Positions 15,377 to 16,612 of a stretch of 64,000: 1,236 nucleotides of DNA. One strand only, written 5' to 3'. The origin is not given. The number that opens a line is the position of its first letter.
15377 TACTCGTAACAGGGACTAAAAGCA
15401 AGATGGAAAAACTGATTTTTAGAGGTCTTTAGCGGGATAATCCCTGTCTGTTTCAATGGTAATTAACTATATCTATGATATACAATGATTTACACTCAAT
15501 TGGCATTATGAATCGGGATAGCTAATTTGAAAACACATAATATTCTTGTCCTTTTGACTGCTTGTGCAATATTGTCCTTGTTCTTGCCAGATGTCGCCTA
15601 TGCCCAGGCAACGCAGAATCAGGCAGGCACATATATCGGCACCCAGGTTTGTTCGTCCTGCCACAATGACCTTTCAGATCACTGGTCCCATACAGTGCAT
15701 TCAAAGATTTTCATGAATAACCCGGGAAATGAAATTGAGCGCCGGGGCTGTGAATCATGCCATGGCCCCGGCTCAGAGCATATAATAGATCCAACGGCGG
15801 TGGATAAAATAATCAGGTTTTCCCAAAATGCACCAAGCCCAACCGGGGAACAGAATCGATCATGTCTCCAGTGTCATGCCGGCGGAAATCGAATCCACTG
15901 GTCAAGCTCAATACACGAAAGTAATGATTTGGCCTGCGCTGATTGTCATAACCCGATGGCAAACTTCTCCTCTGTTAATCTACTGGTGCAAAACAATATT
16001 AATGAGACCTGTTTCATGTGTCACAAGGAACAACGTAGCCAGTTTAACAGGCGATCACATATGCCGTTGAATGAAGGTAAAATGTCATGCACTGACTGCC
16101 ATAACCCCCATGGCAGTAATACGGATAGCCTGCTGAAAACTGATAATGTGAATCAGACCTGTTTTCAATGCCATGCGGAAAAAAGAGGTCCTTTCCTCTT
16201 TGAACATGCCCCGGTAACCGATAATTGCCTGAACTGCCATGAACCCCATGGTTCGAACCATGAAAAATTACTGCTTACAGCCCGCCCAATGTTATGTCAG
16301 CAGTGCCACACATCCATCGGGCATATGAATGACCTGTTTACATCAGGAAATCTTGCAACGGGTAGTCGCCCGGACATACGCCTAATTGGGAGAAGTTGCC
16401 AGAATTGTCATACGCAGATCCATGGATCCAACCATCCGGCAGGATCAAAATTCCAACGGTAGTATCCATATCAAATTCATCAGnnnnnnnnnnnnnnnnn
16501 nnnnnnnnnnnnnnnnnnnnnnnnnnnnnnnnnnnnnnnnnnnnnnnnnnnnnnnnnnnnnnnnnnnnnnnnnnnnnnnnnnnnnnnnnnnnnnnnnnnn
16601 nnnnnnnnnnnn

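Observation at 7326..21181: RiPP-style tailoring trio (HprK-like kinase, PAPS sulfotransferases, NTP_transf_5-like nucleotidyltransferase) without a lasso-peptide core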

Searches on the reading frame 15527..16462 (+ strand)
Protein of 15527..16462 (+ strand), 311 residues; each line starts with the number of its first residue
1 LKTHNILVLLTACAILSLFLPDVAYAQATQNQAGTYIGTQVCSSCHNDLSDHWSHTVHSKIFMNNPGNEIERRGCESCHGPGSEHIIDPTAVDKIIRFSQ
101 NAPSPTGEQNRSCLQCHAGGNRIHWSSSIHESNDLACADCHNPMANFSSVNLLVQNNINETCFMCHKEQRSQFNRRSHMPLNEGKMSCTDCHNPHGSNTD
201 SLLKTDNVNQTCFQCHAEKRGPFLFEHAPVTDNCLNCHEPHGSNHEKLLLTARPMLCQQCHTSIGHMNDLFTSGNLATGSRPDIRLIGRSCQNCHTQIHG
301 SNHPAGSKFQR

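Call 3: search_protein_families(library=pfam, proteins=[window:15527-16462:+], max_evalue=0.01)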
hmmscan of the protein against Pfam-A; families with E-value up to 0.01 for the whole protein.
window:15527-16462:+ (311 aa): 7 families
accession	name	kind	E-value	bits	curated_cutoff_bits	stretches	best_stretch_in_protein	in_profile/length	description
PF09699.15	Paired_CXXCH_1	-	4.6e-36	122.7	20.6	3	178-220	1-40/41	Doubled CXXCH motif (Paired_CXXCH_1)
PF14522.11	Cytochrome_C7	-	6.8e-14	51.9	24.8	3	173-239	3-67/67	Cytochrome c7 and related cytochrome c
PF14537.11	Cytochrom_c3_2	-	1e-12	48.8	25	1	129-216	1-78/79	Cytochrome c3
PF22113.1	Mtrc-MtrF_II-IV_dom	-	8.2e-12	45.4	30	1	35-86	116-170/176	Outer membrane cytochrome MtrC/MtrF-like, domains II/IV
PF22678.1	Cytochrom_c_NrfB-like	-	9.5e-12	45.7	27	2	75-144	1-68/89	Cytochrome c-type protein NrfB-like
PF02335.20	Cytochrom_C552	-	2.7e-05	23.8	24.1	1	125-174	235-290/438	Cytochrome c552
PF13435.11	Cytochrome_C554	-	0.002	19.5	20.8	0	102-141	40-83/84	Cytochrome c554 and c-prime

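Call 65: find_homologous_proteins(query=window:15527-16462:+)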
Query window:15527-16462:+ (311 aa): 7996 proteins with E <= 0.001 among 8000 candidates; the best 120 are listed.
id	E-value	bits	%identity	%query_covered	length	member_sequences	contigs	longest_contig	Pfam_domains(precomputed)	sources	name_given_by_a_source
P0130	4.4e-215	731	100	100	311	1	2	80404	PF09699.16,PF14537.12,PF22678.2,PF14522.12,PF22113.2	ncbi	-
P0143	9.7e-164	562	75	98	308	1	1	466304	PF09699.16,PF14537.12,PF22678.2,PF02335.21,PF14522.12,PF22113.2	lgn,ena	-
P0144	1.3e-160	552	81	90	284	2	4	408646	PF09699.16,PF14537.12,PF22678.2,PF02335.21,PF14522.12,PF22113.2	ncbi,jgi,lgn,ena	-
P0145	8.0e-153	526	69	100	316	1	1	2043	PF09699.16,PF14537.12,PF22678.2,PF14522.12,PF22113.2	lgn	-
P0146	1.4e-149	516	70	98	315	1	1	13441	PF09699.16,PF14537.12,PF22678.2,PF14522.12,PF22113.2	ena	-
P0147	4.4e-147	508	67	100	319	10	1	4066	PF09699.16,PF14537.12,PF22678.2,PF14522.12,PF22113.2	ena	-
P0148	4.7e-145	501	66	100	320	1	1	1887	PF09699.16,PF14537.12,PF22678.2,PF14522.12,PF22113.2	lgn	-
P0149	7.1e-144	497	67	98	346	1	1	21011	PF09699.16,PF14537.12,PF22678.2,PF14522.12,PF22113.2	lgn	-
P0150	5.4e-142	491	67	97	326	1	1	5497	PF09699.16,PF14537.12,PF22678.2,PF14522.12,PF22113.2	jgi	jgi:DmsE family decaheme c-type cytochrome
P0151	1.6e-141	489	72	89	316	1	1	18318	PF09699.16,PF14537.12,PF22678.2,PF14522.12,PF22113.2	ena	-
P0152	3.0e-140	485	66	98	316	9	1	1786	PF09699.16,PF14537.12,PF22678.2,PF14522.12,PF22113.2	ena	-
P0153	3.6e-140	485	65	98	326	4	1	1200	PF09699.16,PF14537.12,PF22678.2,PF03264.20,PF02335.21,PF14522.12,PF22113.2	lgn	-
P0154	9.2e-140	484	67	98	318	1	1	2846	PF09699.16,PF14537.12,PF22678.2,PF14522.12,PF22113.2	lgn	-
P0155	1.6e-139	483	64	98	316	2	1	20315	PF09699.16,PF14537.12,PF22678.2,PF14522.12,PF22113.2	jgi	jgi:DmsE family decaheme c-type cytochrome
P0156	4.2e-139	481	65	98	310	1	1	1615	PF09699.16,PF14537.12,PF22678.2,PF14522.12,PF22113.2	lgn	-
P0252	2.8e-117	410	56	100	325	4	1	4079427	PF09699.16,PF14537.12,PF22678.2,PF14522.12,PF22113.2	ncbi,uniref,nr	ncbi:cytochrome C family protein [Nitrosococcus halophilus Nc 4]|uniref:Cytochrome C family protein 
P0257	5.0e-117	409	58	94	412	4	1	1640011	PF09699.16,PF14537.12,PF22678.2,PF03264.20,PF14522.12,PF22113.2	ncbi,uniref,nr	ncbi:DmsE family decaheme c-type cytochrome [Nitrospirillum sp. BR 11163]|uniref:DmsE family decahem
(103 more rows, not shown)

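Call 66: find_encoding_contigs(protein=P0252, flank=10000, max_places=1)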
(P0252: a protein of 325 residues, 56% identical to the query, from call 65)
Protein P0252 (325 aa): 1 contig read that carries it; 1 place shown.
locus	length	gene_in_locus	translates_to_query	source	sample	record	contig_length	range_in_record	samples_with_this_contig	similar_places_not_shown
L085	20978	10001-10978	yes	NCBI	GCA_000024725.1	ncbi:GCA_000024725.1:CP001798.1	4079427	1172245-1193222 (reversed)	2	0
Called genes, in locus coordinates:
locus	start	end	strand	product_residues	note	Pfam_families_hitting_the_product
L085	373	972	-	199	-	PF09618:Cas_Csy4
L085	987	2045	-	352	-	PF09615:Cas_Csy3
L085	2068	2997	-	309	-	PF09614:Cas_Csy2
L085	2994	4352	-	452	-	PF09611:Cas_Csy1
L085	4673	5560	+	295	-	PF01867:Cas_Cas1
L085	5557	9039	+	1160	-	PF21384:Cas3_I-F_Cas2, PF00270:DEAD (faint), PF22590:Cas3-like_C_2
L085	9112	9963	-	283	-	PF15916:DUF4743, PF00293:NUDIX (weak)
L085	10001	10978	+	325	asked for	PF22113:Mtrc-MtrF_II-IV_dom (faint), PF22678:Cytochrom_c_NrfB-like, PF14537:Cytochrom_c3_2 (weak), PF09699:Paired_CXXCH_1, PF14522:Cytochrome_C7 (weak), PF09699:Paired_CXXCH_1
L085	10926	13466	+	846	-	PF11854:MtrB_PioB, PF13609:Porin_4 (faint)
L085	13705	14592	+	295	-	-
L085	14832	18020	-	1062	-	PF00690:Cation_ATPase_N, PF00122:E1-E2_ATPase, PF00702:Hydrolase, PF13246:Cation_ATPase, PF00689:Cation_ATPase_C, PF01476:LysM (weak)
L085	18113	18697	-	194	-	-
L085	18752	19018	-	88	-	PF02680:DUF211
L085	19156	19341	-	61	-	-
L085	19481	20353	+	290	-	PF01872:RibD_C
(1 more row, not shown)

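Call 67: find_encoding_contigs(protein=P0257, flank=10000, max_places=1)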
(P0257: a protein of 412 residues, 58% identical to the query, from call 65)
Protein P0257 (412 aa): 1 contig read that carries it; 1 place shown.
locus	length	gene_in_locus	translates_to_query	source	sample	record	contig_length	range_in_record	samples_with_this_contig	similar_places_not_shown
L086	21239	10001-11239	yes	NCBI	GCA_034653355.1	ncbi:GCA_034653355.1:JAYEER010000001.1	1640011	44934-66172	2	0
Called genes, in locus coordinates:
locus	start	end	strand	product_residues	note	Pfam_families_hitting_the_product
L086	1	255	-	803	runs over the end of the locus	PF07715:Plug, PF00593:TonB_dep_Rec_b-barrel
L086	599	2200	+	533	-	PF01266:DAO, PF01494:FAD_binding_3 (faint), PF01593:Amino_oxidase, PF13450:NAD_binding_8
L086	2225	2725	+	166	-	PF01042:Ribonuc_L-PSP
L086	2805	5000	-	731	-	PF01315:Ald_Xan_dh_C, PF02738:MoCoBD_1, PF20256:MoCoBD_2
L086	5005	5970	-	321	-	PF00941:FAD_binding_5, PF03450:CO_deh_flav_C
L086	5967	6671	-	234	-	PF00111:Fer2, PF01799:Fer2_2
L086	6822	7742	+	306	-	PF08240:ADH_N, PF00107:ADH_zinc_N, PF13602:ADH_zinc_N_2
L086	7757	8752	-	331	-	PF00106:adh_short, PF08659:KR (weak), PF13561:adh_short_C2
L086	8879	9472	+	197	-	PF04800:NDUS4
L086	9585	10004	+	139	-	PF00034:Cytochrom_C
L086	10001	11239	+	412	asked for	PF03264:Cytochrom_NNT (faint), PF22113:Mtrc-MtrF_II-IV_dom (faint), PF14522:Cytochrome_C7 (faint), PF22678:Cytochrom_c_NrfB-like, PF14537:Cytochrom_c3_2 (weak), PF09699:Paired_CXXCH_1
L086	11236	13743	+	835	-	PF11854:MtrB_PioB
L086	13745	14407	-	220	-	PF13489:Methyltransf_23 (weak), PF13847:Methyltransf_31 (weak), PF08241:Methyltransf_11, PF08242:Methyltransf_12, PF13649:Methyltransf_25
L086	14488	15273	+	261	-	PF02698:DUF218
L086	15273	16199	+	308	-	-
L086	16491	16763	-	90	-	PF03693:ParD_antitoxin (weak), PF01402:RHH_1 (weak)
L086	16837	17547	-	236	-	PF05175:MTS, PF06325:PrmA, PF13847:Methyltransf_31, PF08241:Methyltransf_11, PF13649:Methyltransf_25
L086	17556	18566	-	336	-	PF04055:Radical_SAM, PF13186:SPASM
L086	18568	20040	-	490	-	PF02310:B12-binding, PF04055:Radical_SAM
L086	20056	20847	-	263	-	PF01209:Ubie_methyltran (weak), PF13489:Methyltransf_23, PF03848:TehB (weak), PF08241:Methyltransf_11, PF08242:Methyltransf_12, PF13649:Methyltransf_25, PF13847:Methyltransf_31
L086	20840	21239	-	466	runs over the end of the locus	PF02310:B12-binding, PF04055:Radical_SAM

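Call 78: find_encoding_contigs(protein=P0144, flank=10000, max_places=2)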
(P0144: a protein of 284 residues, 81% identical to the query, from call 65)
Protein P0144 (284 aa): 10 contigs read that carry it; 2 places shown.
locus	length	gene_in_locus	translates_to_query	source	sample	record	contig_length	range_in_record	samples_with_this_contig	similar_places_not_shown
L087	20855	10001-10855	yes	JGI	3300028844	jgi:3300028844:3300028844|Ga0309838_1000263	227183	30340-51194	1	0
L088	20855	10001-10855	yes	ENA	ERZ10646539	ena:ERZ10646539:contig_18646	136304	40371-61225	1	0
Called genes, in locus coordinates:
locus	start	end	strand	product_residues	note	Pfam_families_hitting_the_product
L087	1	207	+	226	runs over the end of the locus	PF01370:Epimerase, PF16363:GDP_Man_Dehyd, PF02719:Polysacc_synt_2 (weak)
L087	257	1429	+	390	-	-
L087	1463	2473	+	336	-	-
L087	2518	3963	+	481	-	PF02310:B12-binding (weak), PF04055:Radical_SAM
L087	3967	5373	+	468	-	PF02310:B12-binding, PF04055:Radical_SAM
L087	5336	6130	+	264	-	PF01209:Ubie_methyltran (weak), PF13649:Methyltransf_25, PF13847:Methyltransf_31, PF08241:Methyltransf_11, PF08242:Methyltransf_12 (weak)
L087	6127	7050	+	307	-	PF01209:Ubie_methyltran (weak), PF13489:Methyltransf_23, PF13847:Methyltransf_31, PF08241:Methyltransf_11, PF13649:Methyltransf_25, PF05148:Methyltransf_8 (faint)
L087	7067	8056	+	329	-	PF04055:Radical_SAM, PF13353:Fer4_12, PF13186:SPASM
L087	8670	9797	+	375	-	PF13579:Glyco_trans_4_4 (faint), PF00534:Glycos_transf_1, PF13692:Glyco_trans_1_4, PF13524:Glyco_trans_1_2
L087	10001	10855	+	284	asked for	PF14522:Cytochrome_C7 (faint), PF22113:Mtrc-MtrF_II-IV_dom (faint), PF22678:Cytochrom_c_NrfB-like, PF02335:Cytochrom_C552 (weak), PF09699:Paired_CXXCH_1 (weak), PF14537:Cytochrom_c3_2 (weak), PF09699:Paired_CXXCH_1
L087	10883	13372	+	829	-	PF11854:MtrB_PioB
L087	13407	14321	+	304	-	PF00535:Glycos_transf_2, PF10111:Glyco_tranf_2_2 (weak)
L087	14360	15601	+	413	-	PF14907:NTP_transf_5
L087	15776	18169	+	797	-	PF13442:Cytochrome_CBB3 (faint), PF07626:PSD3, PF07637:PSD5, PF07631:PSD4, PF07627:PSCyt3, PF07624:PSD2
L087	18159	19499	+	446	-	PF07586:HXXSHH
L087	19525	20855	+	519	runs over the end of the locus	PF12796:Ank_2, PF13637:Ank_4, PF00023:Ank (weak), PF13637:Ank_4 (weak), PF12796:Ank_2, PF00023:Ank (weak), PF12796:Ank_2, PF13637:Ank_4, +7 more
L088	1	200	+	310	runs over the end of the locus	PF01073:3Beta_HSD, PF01370:Epimerase, PF02719:Polysacc_synt_2, PF04321:RmlD_sub_bind, PF16363:GDP_Man_Dehyd, PF07993:NAD_binding_4 (weak)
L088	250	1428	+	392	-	PF01979:Amidohydro_1 (faint)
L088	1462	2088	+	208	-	-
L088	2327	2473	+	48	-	-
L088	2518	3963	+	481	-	PF02310:B12-binding (weak), PF04055:Radical_SAM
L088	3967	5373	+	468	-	PF02310:B12-binding, PF04055:Radical_SAM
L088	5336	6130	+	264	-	PF01209:Ubie_methyltran (weak), PF13649:Methyltransf_25, PF13847:Methyltransf_31, PF08241:Methyltransf_11, PF08242:Methyltransf_12 (weak)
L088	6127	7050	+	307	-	PF01209:Ubie_methyltran (weak), PF13489:Methyltransf_23, PF13847:Methyltransf_31, PF08241:Methyltransf_11, PF13649:Methyltransf_25, PF05148:Methyltransf_8 (faint)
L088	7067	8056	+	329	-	PF04055:Radical_SAM, PF13353:Fer4_12, PF13186:SPASM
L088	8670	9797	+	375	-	PF13579:Glyco_trans_4_4 (weak), PF00534:Glycos_transf_1, PF13692:Glyco_trans_1_4, PF13524:Glyco_trans_1_2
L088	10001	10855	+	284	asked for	PF14522:Cytochrome_C7 (faint), PF22113:Mtrc-MtrF_II-IV_dom (faint), PF22678:Cytochrom_c_NrfB-like, PF02335:Cytochrom_C552 (weak), PF09699:Paired_CXXCH_1 (weak), PF14537:Cytochrom_c3_2 (weak), PF09699:Paired_CXXCH_1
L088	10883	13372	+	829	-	PF11854:MtrB_PioB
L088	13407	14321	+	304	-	PF00535:Glycos_transf_2, PF10111:Glyco_tranf_2_2 (weak)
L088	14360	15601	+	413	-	PF14907:NTP_transf_5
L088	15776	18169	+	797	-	PF13442:Cytochrome_CBB3 (faint), PF07626:PSD3, PF07637:PSD5, PF07631:PSD4, PF07627:PSCyt3, PF07624:PSD2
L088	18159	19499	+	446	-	PF07586:HXXSHH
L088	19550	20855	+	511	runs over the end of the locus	PF12796:Ank_2, PF13637:Ank_4, PF00023:Ank (weak), PF12796:Ank_2, PF00023:Ank (weak), PF12796:Ank_2, PF13637:Ank_4, PF13857:Ank_5 (weak), +6 more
